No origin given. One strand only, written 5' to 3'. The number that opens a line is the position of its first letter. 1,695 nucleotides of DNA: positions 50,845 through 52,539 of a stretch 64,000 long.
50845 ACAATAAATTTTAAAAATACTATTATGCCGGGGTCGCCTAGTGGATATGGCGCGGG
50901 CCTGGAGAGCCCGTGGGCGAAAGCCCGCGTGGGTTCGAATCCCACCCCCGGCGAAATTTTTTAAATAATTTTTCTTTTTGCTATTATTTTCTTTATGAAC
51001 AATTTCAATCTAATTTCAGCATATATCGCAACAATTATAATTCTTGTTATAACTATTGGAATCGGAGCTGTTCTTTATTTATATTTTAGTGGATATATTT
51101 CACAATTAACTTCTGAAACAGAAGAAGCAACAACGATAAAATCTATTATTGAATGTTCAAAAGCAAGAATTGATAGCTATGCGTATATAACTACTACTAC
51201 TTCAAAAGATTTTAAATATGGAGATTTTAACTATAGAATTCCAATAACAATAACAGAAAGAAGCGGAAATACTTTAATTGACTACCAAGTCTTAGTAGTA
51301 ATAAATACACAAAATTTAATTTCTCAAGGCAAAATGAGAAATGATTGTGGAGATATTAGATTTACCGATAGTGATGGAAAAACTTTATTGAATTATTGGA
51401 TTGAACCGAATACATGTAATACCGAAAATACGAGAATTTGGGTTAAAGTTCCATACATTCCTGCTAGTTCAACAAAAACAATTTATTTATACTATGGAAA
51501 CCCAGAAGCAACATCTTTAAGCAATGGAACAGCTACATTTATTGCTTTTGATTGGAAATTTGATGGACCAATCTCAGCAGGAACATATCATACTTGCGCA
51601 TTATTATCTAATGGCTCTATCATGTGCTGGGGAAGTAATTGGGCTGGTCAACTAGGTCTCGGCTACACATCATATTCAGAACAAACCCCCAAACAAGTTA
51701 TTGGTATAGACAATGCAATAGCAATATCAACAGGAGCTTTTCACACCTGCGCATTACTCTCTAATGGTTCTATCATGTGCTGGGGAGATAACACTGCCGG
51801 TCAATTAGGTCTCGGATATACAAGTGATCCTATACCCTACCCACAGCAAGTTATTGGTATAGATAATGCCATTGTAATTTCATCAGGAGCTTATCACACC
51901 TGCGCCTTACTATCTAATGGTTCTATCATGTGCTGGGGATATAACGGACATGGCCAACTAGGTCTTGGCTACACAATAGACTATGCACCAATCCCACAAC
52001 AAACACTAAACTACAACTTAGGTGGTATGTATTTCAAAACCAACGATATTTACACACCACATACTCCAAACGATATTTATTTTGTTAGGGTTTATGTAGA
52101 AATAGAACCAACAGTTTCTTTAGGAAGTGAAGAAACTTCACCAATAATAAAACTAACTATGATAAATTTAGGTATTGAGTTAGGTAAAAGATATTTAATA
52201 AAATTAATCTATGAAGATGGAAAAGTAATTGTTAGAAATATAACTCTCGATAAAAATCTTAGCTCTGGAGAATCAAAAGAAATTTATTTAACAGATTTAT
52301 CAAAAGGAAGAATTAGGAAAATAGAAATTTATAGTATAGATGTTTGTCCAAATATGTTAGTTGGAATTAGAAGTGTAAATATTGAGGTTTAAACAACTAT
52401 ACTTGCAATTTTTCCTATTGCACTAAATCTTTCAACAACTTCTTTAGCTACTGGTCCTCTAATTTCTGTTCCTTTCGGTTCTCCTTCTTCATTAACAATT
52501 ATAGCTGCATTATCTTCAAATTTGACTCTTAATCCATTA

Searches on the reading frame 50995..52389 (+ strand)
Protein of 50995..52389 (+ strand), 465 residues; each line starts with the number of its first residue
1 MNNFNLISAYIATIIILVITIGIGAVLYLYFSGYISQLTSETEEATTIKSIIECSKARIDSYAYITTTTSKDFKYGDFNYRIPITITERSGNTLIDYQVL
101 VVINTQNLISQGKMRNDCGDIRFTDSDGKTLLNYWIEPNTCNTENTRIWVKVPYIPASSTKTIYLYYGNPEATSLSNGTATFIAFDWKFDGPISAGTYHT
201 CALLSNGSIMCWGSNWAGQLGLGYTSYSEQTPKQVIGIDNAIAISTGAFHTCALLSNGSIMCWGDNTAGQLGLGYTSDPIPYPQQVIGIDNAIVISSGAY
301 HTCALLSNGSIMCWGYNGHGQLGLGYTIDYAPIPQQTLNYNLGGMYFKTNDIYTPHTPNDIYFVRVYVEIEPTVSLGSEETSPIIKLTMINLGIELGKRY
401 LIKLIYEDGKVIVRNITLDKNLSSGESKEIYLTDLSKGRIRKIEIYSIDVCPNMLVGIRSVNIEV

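Call 65: search_protein_families(library=pfam, proteins=[window:50995-52389:+], max_evalue=0.01)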
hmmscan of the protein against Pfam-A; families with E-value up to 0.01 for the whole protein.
window:50995-52389:+ (465 aa): 5 families
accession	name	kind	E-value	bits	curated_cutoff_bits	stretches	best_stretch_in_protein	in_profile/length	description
PF25390.1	WD40_RLD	-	5.9e-34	118.4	150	1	193-334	200-342/363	RCC1-like domain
PF13540.12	RCC1_2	-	2.7e-31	107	22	3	242-270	2-30/30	Regulator of chromosome condensation (RCC1) repeat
PF10102.14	DUF2341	-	4.2e-28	98.1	23.4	1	117-187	1-70/84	Domain of unknown function (DUF2341)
PF00415.24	RCC1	-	8.4e-26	90.7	21.7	3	257-305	1-50/50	Regulator of chromosome condensation (RCC1) repeat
PF25384.1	Alsin_RLD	-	0.0077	16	100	0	193-260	280-352/405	Alsin RCC1-like domain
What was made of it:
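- Large secreted or anchored proteins are encoded nearby in the window (S8 subtilase 15067-19917; DUF2341/RCC1 protein 50995-52392; call 65).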
